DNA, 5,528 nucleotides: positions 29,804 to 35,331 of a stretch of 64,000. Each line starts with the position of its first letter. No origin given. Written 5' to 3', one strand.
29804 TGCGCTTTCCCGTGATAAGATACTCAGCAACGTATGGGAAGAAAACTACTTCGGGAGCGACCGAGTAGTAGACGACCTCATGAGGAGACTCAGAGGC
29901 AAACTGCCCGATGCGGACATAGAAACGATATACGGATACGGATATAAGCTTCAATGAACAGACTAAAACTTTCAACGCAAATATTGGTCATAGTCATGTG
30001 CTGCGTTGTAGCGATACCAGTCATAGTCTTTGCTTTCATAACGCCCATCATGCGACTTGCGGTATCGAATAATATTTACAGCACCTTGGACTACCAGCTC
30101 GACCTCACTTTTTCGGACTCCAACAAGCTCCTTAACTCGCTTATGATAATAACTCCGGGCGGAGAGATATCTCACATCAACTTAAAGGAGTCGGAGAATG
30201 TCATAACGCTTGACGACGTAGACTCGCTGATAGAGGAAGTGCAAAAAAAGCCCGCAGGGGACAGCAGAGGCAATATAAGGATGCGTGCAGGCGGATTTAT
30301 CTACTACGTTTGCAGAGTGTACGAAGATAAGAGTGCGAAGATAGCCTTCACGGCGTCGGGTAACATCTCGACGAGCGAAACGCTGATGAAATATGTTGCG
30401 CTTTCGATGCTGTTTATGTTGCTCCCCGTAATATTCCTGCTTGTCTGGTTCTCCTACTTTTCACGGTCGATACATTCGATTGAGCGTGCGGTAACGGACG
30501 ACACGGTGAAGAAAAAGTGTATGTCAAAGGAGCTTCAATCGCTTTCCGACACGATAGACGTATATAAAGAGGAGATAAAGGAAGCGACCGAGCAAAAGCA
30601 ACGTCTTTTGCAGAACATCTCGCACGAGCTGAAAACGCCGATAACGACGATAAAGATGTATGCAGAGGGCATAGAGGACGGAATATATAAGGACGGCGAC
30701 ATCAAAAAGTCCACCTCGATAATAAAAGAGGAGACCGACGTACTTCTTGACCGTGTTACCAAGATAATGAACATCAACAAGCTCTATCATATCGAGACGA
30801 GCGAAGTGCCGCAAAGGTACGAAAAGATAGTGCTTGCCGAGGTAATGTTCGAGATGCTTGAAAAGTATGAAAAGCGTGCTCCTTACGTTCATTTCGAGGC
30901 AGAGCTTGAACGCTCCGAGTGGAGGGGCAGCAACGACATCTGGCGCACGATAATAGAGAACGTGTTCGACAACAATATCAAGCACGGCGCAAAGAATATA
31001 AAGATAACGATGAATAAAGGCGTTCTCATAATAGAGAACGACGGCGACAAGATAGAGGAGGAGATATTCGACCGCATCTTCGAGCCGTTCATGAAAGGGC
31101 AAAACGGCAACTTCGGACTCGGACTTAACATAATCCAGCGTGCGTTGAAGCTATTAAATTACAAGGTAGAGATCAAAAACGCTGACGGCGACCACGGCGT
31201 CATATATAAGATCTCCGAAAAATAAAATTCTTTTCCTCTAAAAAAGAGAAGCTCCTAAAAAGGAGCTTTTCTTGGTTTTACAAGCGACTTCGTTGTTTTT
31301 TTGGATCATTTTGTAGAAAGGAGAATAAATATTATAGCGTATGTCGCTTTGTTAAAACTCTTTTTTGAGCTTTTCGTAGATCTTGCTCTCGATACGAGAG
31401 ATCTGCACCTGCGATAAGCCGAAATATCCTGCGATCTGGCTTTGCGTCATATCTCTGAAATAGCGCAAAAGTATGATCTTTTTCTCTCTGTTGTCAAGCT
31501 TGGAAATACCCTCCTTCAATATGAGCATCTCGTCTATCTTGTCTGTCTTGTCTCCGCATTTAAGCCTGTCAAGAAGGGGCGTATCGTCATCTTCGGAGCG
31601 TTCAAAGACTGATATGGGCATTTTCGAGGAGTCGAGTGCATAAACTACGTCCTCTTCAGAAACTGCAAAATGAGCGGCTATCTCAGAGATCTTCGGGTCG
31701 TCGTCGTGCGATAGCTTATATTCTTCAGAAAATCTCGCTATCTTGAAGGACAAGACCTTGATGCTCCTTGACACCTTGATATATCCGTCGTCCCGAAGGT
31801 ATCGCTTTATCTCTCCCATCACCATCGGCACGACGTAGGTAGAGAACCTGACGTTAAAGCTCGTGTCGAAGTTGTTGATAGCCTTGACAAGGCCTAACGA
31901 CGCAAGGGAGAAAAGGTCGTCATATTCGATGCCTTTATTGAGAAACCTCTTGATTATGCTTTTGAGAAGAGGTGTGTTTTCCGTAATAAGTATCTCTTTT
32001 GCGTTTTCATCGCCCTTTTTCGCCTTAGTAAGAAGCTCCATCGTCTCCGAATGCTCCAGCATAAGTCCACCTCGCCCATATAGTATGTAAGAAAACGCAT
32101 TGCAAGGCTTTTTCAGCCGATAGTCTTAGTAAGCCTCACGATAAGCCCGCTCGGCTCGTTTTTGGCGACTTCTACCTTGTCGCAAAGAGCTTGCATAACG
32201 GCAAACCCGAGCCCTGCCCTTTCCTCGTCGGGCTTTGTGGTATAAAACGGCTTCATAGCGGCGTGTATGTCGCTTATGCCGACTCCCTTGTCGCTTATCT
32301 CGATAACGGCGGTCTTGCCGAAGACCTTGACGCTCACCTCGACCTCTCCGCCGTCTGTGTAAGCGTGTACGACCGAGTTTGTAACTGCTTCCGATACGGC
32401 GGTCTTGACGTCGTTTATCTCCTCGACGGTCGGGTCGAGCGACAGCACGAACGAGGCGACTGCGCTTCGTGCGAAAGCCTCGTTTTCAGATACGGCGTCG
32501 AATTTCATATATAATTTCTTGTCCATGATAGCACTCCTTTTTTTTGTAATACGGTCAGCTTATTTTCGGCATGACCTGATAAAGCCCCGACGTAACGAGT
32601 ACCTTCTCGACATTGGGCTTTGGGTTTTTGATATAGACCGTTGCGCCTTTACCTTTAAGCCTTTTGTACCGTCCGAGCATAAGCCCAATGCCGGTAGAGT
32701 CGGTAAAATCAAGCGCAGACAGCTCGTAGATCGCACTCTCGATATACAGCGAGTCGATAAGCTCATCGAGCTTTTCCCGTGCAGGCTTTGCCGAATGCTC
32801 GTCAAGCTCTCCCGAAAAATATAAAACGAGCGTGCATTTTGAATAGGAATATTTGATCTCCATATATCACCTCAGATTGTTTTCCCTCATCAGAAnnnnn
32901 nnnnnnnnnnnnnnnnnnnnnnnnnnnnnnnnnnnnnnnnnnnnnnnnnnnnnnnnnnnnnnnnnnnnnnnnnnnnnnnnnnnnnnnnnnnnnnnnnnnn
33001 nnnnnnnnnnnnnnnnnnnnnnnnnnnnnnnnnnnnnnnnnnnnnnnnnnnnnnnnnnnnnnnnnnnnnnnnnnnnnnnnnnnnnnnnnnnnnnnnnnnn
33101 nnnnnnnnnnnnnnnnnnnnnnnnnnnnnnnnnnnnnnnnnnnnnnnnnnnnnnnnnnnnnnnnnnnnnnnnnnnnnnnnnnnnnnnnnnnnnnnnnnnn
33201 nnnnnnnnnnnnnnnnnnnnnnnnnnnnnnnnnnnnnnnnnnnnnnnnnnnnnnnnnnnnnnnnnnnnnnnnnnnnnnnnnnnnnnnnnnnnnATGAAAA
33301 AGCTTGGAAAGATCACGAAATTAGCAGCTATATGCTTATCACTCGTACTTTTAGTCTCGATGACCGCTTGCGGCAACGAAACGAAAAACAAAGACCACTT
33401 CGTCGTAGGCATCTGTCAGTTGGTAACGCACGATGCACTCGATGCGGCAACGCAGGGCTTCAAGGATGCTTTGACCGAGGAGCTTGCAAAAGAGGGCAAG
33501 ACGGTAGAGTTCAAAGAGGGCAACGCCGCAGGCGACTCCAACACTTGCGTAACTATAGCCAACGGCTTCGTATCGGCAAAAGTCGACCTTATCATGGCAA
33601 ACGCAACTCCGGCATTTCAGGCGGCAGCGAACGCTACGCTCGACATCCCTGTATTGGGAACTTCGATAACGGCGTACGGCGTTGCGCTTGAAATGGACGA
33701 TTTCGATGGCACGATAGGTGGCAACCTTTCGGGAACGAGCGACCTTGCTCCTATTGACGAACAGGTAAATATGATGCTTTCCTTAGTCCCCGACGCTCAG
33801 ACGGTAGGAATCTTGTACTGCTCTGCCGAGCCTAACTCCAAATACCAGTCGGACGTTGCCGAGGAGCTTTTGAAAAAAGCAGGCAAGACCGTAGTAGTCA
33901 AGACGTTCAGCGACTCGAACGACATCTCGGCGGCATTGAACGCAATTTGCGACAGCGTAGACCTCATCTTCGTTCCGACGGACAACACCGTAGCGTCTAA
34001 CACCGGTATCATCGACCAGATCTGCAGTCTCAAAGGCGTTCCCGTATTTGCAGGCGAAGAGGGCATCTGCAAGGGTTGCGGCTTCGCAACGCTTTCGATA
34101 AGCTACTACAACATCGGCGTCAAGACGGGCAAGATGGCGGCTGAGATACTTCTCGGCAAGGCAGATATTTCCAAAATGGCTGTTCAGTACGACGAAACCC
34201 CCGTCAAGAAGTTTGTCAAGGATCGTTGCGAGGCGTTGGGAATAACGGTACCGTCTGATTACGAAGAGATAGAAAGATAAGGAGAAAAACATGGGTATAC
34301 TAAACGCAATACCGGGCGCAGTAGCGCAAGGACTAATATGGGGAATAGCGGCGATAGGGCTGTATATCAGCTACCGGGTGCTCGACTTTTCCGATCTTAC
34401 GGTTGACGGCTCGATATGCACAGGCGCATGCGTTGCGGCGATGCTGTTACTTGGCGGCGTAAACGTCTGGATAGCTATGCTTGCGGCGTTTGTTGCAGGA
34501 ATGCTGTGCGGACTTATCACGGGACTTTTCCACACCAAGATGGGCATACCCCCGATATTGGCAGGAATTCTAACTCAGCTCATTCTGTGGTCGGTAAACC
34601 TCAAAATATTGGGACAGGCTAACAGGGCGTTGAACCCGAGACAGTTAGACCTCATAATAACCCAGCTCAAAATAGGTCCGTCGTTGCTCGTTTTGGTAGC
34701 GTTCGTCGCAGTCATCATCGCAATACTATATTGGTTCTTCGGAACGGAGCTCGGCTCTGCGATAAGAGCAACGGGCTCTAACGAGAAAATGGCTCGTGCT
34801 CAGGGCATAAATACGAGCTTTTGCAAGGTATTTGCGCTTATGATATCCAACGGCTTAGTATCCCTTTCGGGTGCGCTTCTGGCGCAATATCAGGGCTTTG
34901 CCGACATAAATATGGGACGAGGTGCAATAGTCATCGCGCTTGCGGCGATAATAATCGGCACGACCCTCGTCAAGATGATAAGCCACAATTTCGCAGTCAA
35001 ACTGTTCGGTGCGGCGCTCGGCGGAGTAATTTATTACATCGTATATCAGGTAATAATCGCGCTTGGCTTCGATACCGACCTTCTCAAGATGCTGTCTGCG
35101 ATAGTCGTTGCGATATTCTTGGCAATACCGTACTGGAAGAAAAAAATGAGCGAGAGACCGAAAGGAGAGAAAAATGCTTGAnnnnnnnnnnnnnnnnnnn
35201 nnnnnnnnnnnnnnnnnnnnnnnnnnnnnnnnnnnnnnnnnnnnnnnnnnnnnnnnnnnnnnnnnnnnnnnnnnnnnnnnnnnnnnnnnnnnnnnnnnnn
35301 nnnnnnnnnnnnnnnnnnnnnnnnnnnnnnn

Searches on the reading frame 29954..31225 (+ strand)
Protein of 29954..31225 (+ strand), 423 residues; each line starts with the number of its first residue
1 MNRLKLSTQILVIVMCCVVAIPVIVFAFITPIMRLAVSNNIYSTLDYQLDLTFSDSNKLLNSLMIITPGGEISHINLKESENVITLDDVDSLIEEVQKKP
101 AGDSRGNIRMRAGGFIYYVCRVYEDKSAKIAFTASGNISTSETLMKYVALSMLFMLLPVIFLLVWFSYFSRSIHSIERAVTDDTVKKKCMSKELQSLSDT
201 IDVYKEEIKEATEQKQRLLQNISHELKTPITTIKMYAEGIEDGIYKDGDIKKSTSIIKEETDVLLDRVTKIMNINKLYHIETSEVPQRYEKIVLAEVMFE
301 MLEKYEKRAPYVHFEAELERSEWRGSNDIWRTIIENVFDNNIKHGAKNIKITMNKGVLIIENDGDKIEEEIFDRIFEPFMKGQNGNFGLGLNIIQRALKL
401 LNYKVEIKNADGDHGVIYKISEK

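Call 56: search_protein_families(library=pfam, proteins=[window:29954-31225:+], max_evalue=0.00001)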
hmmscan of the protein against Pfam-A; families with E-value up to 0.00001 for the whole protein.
window:29954-31225:+ (423 aa): 2 families
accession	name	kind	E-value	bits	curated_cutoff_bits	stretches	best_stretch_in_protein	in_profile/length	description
PF02518.31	HATPase_c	-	5.8e-12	46.5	26.4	1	330-411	6-97/111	Histidine kinase-, DNA gyrase B-, and HSP90-like ATPase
PF00512.31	HisKA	-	9.8e-12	45.2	26.9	1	214-276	1-62/66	His Kinase A (phospho-acceptor) domain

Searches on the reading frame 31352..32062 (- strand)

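Call 56: search_protein_families(library=pfam, proteins=[window:31352-32062:-], max_evalue=0.00001)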
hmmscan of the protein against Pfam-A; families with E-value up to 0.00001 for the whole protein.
window:31352-32062:- (236 aa): 3 families
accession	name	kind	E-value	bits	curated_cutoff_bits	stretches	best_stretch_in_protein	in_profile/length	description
PF04545.22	Sigma70_r4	-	5.7e-15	55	24.1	1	186-234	2-50/50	Sigma-70, region 4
PF04542.20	Sigma70_r2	-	1.3e-14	54.2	24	1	25-92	1-68/71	Sigma-70 region 2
PF08281.18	Sigma70_r4_2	-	1e-06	28.7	25.7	0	182-218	4-40/54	Sigma-70, region 4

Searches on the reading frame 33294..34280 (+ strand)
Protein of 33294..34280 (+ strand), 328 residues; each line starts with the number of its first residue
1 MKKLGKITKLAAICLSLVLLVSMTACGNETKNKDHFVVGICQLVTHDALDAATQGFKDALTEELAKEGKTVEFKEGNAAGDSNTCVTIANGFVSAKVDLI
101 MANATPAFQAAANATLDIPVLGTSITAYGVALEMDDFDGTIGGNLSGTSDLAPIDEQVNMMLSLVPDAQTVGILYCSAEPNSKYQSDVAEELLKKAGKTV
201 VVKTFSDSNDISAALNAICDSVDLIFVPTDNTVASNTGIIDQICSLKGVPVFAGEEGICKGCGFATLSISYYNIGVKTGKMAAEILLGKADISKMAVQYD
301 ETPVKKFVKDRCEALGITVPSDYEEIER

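Call 56: search_protein_families(library=pfam, proteins=[window:33294-34280:+], max_evalue=0.00001)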
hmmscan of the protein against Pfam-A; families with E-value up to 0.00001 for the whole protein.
window:33294-34280:+ (328 aa): 2 families
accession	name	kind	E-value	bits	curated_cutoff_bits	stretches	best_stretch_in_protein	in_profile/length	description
PF04392.18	ABC_sub_bind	-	3.3e-53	181.3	25.9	1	38-291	2-254/293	ABC transporter substrate binding protein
PF13407.12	Peripla_BP_4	-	9.9e-07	29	35.1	0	43-149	130-235/258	Periplasmic binding protein domain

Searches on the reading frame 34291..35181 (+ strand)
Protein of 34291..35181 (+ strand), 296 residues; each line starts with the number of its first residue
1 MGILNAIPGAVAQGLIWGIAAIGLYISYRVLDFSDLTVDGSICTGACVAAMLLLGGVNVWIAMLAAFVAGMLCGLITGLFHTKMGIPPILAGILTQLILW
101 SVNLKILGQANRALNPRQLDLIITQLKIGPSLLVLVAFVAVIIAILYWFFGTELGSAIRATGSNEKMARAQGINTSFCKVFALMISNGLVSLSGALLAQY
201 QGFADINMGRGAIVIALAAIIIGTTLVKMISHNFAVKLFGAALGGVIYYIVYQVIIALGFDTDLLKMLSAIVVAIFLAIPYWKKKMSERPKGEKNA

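Call 56: search_protein_families(library=pfam, proteins=[window:34291-35181:+], max_evalue=0.00001)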
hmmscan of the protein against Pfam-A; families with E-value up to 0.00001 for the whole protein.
window:34291-35181:+ (296 aa): 1 family
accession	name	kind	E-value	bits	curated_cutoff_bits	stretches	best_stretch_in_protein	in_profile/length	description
PF02653.21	BPD_transp_2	-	2.7e-33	115.7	26.8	1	11-275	6-267/269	Branched-chain amino acid transport system / permease component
